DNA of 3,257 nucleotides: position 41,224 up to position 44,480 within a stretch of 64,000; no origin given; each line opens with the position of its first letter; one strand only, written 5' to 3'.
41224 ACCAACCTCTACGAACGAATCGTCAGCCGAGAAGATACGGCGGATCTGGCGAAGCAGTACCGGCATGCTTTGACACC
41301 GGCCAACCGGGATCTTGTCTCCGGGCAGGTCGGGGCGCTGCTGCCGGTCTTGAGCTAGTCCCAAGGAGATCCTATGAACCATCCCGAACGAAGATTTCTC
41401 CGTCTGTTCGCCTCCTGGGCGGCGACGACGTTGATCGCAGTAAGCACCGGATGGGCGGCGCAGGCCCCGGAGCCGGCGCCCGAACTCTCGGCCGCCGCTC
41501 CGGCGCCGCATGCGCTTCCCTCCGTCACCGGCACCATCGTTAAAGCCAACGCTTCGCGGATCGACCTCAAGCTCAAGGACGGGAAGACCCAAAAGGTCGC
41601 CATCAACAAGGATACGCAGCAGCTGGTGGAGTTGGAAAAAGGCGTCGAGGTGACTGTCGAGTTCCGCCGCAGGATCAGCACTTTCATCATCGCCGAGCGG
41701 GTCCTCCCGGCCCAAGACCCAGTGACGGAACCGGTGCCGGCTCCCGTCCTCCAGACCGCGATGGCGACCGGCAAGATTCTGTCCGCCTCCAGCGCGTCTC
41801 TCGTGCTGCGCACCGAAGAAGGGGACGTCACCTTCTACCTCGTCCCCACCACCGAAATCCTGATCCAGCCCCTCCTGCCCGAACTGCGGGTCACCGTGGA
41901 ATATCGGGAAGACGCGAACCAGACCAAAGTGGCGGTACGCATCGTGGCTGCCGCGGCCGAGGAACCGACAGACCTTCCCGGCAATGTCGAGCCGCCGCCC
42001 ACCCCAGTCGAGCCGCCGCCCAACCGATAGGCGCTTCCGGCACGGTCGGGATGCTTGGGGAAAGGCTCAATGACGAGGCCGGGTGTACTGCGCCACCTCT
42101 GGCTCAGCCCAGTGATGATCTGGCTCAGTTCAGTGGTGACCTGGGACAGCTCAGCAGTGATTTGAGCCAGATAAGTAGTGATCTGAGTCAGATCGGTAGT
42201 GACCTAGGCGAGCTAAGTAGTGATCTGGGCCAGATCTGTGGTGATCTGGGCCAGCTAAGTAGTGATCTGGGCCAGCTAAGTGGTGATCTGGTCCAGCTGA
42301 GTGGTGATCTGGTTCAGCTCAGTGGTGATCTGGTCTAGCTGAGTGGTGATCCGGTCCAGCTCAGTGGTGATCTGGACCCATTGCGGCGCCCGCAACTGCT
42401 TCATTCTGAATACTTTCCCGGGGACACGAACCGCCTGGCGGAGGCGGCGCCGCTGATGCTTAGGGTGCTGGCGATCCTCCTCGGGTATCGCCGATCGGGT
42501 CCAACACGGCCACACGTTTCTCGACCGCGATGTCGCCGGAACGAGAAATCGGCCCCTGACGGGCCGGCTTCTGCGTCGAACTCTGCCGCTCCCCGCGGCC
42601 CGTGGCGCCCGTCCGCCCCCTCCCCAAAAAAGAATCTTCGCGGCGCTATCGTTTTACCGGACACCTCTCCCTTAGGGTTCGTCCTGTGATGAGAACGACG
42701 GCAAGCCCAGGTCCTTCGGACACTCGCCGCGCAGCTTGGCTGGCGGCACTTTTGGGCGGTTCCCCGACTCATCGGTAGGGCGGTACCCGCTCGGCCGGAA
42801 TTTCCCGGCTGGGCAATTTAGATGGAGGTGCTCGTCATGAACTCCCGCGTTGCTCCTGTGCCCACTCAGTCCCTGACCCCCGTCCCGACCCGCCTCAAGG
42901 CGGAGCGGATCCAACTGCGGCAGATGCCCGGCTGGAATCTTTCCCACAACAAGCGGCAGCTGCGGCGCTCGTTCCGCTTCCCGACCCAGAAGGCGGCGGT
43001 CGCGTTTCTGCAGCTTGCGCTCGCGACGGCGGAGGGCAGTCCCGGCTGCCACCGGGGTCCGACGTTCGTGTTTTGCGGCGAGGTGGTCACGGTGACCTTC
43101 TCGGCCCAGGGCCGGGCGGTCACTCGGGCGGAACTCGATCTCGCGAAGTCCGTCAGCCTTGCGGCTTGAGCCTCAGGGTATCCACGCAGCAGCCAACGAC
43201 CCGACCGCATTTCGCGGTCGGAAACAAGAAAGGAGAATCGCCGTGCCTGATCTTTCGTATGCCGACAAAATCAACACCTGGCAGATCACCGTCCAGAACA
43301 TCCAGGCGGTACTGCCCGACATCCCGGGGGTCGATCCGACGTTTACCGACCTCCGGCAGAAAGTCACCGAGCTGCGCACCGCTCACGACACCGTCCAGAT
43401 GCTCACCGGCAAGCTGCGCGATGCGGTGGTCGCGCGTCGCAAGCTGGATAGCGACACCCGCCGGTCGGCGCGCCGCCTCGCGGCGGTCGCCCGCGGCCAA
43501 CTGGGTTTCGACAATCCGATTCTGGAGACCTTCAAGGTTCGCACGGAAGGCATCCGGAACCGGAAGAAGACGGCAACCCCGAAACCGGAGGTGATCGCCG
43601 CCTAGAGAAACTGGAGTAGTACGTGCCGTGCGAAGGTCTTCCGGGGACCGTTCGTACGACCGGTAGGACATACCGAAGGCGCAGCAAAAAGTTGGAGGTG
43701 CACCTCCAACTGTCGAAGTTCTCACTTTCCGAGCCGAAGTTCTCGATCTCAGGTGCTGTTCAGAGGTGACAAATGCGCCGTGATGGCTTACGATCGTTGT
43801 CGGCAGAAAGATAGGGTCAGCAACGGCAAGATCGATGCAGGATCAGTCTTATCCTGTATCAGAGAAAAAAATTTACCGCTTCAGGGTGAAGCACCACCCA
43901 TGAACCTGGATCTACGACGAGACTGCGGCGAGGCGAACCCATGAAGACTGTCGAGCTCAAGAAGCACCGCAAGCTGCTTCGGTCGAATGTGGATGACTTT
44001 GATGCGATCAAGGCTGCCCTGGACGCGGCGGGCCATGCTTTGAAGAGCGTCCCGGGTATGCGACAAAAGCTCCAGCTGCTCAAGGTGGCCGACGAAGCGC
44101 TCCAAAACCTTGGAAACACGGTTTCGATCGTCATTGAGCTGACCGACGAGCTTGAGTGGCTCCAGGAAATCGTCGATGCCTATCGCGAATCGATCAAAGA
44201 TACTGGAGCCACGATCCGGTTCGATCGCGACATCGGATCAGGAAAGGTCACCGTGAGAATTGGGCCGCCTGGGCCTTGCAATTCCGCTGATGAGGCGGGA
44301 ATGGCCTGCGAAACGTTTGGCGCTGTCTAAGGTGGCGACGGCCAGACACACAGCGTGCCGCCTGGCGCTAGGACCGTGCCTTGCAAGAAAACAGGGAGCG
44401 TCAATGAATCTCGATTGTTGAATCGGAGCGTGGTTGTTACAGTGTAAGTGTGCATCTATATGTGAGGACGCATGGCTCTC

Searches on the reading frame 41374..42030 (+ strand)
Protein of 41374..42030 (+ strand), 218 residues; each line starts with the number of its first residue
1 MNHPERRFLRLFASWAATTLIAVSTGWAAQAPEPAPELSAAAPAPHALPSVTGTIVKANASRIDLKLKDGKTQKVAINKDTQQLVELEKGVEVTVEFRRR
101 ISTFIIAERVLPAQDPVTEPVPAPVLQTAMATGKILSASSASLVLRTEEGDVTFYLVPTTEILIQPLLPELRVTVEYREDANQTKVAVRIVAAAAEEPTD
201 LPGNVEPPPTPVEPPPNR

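Call 13: find_encoding_contigs(protein=window:41374-42030:+, flank=10000)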
Protein window:41374-42030:+ (218 aa): no gene with exactly this product is on record in the collection.

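Call 14: search_protein_families(library=pfam, max_evalue=1, proteins=[window:41374-42030:+])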
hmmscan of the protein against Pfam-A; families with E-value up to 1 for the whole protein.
window:41374-42030:+ (218 aa): 2 families
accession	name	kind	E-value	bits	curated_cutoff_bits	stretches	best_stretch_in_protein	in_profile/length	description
PF18914.6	DUF5666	-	0.0013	19.5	27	1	132-190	1-59/60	Domain of unknown function (DUF5666)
PF07076.17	DUF1344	-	0.016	15.4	23.1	1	51-97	4-47/60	Protein of unknown function (DUF1344)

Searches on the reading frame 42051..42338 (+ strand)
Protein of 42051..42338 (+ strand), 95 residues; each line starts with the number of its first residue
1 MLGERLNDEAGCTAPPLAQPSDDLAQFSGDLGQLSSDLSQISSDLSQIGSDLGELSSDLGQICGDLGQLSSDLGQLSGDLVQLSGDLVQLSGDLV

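Call 12: find_encoding_contigs(protein=window:42051-42338:+, flank=10000)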
Protein window:42051-42338:+ (95 aa): 1 contig read that carries it; 1 place shown.
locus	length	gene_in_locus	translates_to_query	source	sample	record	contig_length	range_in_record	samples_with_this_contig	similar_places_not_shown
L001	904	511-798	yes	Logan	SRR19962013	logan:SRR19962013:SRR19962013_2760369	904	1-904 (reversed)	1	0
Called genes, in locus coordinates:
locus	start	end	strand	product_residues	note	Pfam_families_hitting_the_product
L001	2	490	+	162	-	?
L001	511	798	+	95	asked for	-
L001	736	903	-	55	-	?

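Call 47: find_homologous_proteins(query=window:42051-42335:+, max_evalue=0.001)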
Query window:42051-42335:+: 1201 candidates shared short words with the query, none scored E <= 0.001.

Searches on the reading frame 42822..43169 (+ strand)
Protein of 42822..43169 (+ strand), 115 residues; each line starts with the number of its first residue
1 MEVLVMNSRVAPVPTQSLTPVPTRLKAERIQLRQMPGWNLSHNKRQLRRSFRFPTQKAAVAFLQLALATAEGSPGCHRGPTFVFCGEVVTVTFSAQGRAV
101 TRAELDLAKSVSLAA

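Call 14: search_protein_families(library=pfam, max_evalue=1, proteins=[window:42822-43169:+])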
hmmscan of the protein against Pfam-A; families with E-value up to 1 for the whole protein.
window:42822-43169:+ (115 aa): 1 family
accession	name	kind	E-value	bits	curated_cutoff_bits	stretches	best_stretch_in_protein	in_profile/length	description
PF01329.24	Pterin_4a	-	5.5e-06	26.9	26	1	31-110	11-87/91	Pterin 4 alpha carbinolamine dehydratase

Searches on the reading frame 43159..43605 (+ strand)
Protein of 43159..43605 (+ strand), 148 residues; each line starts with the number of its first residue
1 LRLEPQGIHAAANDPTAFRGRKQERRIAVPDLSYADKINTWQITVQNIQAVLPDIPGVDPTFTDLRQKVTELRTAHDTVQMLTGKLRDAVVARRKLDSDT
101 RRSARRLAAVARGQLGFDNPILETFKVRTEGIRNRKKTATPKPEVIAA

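Call 14: search_protein_families(library=pfam, max_evalue=1, proteins=[window:43159-43605:+])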
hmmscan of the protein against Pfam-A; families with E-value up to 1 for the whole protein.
window:43159-43605:+ (148 aa): 2 families
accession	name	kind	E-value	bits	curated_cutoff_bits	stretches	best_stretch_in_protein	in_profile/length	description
PF05531.17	NPV_P10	-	0.028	15.3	29.8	1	49-87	7-45/75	Nucleopolyhedrovirus P10 protein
PF24615.2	Spectrin_Anc-1_2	-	0.11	13.2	28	1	59-107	33-79/105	Nuclear anchorage protein 1, spectrin repeat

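Call 15: search_protein_families(library=phrogs, max_evalue=1, proteins=[window:43159-43605:+])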
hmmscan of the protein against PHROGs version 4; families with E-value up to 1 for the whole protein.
window:43159-43605:+ (148 aa): 0 families

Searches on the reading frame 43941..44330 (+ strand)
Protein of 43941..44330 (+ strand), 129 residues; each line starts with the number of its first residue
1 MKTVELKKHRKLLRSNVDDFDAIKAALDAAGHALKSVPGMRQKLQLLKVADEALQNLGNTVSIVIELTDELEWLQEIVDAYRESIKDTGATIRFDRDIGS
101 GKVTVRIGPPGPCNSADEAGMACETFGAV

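Call 14: search_protein_families(library=pfam, max_evalue=1, proteins=[window:43941-44330:+])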
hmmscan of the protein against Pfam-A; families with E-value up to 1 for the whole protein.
window:43941-44330:+ (129 aa): 3 families
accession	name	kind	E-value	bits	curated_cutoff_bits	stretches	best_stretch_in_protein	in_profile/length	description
PF03357.26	Snf7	-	0.0065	16.6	27.3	1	6-88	46-130/171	Snf7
PF24611.2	Spectrin_Anc-1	-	0.016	16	33.2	1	18-76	25-84/115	Nuclear anchorage protein 1, spectrin-like repeat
PF05531.17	NPV_P10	-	0.1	13.5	29.8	0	7-37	24-54/75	Nucleopolyhedrovirus P10 protein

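Call 15: search_protein_families(library=phrogs, max_evalue=1, proteins=[window:43941-44330:+])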
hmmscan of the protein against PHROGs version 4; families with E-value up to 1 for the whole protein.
window:43941-44330:+ (129 aa): 2 families
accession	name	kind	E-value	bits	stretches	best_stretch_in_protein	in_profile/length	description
phrog_31280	-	unknown function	0.092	13.2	1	45-83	29-67/153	-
phrog_17991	-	unknown function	0.21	12.6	1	62-100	22-60/82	-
